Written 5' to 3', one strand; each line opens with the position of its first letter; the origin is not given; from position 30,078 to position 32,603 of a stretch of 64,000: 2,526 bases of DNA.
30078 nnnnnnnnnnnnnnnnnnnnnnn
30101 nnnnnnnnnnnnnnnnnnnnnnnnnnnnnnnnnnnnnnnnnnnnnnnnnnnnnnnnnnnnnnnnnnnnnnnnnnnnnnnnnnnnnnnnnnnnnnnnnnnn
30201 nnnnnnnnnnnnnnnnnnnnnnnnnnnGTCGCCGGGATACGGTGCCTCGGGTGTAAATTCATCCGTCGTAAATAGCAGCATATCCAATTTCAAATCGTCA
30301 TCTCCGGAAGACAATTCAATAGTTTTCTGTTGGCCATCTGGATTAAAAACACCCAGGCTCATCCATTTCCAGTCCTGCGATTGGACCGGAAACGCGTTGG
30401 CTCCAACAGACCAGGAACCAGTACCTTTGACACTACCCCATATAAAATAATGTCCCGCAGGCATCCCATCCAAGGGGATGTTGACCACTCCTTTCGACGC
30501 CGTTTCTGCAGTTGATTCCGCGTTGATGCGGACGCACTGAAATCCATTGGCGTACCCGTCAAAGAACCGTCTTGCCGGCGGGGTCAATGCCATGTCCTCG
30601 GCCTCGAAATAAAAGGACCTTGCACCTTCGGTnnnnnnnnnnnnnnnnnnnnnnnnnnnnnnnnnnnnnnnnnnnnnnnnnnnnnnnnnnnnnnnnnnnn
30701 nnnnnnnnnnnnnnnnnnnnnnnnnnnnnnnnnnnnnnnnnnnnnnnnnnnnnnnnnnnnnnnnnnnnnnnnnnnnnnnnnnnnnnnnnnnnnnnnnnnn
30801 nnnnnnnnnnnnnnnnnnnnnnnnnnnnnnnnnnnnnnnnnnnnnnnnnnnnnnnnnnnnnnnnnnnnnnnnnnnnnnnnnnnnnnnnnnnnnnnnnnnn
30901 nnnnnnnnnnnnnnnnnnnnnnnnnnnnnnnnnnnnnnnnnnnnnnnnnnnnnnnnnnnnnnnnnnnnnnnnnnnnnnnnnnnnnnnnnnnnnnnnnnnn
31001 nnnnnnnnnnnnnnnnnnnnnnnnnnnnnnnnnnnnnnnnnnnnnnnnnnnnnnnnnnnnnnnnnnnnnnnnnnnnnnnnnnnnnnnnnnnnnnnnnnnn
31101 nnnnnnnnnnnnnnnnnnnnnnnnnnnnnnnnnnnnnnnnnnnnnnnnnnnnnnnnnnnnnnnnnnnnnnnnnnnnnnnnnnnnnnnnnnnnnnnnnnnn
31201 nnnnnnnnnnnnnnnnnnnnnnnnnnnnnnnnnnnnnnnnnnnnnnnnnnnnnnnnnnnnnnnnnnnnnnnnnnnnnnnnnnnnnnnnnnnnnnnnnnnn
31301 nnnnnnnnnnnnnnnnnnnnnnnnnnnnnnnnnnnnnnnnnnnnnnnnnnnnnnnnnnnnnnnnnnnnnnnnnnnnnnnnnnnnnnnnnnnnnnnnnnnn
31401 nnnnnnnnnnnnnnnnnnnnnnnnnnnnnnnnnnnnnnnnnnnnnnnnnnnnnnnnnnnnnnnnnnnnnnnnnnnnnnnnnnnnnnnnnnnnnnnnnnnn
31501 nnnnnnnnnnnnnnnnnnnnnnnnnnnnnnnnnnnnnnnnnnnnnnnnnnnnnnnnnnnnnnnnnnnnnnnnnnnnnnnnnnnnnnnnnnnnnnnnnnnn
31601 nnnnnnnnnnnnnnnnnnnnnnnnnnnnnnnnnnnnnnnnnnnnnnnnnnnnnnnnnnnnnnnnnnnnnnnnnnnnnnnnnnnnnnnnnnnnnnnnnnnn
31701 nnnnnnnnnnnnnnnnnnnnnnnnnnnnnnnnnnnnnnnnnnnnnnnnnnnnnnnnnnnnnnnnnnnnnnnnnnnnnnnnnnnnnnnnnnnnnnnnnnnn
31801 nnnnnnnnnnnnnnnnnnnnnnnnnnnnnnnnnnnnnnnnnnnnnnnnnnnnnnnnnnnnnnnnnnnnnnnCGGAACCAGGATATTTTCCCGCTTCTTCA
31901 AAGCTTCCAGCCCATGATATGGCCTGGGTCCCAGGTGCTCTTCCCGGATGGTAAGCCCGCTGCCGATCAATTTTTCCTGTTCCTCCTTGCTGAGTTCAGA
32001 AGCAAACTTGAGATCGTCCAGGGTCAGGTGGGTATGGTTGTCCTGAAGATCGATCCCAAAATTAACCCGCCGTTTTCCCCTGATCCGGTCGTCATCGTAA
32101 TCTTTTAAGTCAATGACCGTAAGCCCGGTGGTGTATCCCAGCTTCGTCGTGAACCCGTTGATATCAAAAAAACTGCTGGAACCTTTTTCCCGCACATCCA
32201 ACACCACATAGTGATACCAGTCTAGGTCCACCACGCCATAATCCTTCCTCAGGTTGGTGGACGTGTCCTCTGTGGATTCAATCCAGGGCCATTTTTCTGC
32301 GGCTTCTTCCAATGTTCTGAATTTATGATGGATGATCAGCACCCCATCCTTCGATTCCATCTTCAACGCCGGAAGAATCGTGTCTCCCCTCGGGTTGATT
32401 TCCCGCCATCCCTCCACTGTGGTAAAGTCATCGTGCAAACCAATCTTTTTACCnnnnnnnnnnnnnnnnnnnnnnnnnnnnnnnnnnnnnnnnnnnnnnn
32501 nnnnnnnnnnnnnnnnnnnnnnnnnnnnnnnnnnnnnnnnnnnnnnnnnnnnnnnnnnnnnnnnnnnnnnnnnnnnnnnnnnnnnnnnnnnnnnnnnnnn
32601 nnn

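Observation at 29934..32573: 879-aa mosaic protein: jelly-roll, Ogl-like propeller, Fn3, CBM-like domain, Fn3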

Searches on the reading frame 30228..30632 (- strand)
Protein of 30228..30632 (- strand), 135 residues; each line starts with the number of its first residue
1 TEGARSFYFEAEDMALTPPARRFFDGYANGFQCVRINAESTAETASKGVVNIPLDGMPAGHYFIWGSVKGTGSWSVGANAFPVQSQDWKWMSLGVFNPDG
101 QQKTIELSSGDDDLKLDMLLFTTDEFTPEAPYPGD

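Call 77: search_solved_structures(query=A6, max_evalue=10)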
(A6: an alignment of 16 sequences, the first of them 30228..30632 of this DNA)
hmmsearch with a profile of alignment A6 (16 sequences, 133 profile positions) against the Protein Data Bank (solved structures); distinct sequences matched with E-value up to 10: 1.
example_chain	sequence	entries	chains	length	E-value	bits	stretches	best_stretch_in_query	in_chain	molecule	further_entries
3w9z_A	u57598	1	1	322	1.1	12.2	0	14-51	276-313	tRNA-dihydrouridine synthase C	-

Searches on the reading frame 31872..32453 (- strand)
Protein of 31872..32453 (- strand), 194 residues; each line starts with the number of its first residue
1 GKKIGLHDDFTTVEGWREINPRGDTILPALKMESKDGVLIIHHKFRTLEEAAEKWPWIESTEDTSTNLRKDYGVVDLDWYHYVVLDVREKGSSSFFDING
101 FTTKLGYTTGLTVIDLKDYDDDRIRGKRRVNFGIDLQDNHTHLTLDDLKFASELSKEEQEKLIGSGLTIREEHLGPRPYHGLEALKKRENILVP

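Call 76: search_solved_structures(query=A5, max_evalue=10)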
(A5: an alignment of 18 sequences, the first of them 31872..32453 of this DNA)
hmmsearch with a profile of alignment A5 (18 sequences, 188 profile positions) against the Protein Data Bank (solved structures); distinct sequences matched with E-value up to 10: 1.
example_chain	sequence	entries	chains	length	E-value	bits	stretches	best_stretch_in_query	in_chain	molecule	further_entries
3mw4_A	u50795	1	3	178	1.6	11.4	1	77-125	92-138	Neurexin-2-beta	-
